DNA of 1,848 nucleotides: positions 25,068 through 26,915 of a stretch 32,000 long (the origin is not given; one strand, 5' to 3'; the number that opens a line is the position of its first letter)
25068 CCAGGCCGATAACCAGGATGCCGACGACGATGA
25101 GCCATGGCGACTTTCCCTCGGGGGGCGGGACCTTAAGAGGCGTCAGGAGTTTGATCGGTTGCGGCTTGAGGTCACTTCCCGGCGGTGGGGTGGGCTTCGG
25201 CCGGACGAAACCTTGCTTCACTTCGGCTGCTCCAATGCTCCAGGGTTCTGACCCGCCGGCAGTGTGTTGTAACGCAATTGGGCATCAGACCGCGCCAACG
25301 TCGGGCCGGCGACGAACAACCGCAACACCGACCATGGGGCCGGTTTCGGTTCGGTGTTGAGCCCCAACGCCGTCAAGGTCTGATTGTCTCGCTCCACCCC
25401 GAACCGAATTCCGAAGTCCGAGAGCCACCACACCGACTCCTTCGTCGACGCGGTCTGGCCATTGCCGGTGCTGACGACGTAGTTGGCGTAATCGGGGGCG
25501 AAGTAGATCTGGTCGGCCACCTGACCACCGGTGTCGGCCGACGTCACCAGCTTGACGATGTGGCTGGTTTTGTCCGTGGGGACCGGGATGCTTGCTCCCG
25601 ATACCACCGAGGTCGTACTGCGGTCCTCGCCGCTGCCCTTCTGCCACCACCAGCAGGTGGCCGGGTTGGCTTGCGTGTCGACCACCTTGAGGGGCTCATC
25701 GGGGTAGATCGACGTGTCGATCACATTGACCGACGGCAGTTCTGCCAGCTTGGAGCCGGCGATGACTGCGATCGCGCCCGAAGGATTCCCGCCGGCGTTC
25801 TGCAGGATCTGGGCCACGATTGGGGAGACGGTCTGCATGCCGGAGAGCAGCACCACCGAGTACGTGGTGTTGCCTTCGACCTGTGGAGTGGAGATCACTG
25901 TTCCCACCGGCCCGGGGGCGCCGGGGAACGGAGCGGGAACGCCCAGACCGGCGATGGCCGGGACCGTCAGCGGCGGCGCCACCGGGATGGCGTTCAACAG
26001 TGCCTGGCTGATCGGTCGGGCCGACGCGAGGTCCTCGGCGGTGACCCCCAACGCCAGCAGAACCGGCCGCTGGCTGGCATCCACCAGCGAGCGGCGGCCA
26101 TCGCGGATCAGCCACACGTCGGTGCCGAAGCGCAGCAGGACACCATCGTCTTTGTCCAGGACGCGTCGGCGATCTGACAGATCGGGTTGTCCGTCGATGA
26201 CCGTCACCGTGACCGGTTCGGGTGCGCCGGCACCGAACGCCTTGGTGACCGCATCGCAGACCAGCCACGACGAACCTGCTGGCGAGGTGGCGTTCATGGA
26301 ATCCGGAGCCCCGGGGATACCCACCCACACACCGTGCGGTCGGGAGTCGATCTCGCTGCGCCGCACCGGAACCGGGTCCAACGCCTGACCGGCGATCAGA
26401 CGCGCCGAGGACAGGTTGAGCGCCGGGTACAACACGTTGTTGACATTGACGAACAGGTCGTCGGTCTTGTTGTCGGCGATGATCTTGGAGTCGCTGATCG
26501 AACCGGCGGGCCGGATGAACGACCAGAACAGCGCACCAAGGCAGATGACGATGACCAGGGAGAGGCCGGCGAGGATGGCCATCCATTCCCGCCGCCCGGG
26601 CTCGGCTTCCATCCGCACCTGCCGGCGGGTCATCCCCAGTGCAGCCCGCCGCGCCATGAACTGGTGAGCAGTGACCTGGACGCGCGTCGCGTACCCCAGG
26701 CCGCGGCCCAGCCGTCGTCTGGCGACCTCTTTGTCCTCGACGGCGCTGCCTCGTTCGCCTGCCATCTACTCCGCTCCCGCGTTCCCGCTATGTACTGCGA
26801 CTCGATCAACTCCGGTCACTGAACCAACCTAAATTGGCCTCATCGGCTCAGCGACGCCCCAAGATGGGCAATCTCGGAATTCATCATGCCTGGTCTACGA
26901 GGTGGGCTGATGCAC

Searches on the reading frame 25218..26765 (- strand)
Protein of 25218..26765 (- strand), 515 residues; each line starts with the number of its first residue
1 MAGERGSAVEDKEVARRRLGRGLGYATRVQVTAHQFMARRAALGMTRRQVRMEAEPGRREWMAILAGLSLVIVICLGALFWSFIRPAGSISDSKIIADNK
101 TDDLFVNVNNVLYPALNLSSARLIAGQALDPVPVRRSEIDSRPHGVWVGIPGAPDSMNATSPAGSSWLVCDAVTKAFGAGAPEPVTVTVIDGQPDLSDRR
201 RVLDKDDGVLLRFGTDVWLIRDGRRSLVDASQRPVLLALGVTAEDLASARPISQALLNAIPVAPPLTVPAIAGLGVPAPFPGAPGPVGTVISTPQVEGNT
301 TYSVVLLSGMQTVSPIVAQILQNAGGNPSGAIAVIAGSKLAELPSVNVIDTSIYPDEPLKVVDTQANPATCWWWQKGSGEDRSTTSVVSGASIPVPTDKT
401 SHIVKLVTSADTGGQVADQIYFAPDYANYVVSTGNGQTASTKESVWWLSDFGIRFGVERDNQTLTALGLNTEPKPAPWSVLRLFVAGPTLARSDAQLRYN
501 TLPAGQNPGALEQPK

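Call 5: search_protein_families(library=pfam, proteins=[window:25218-26765:-], max_evalue=0.1)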
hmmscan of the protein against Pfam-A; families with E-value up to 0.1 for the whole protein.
window:25218-26765:- (515 aa): 1 family
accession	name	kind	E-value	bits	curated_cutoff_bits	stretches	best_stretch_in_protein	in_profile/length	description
PF05108.18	T7SS_ESX1_EccB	-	1.2e-138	463.2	27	1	26-503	4-473/474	Type VII secretion system ESX-1, transport TM domain B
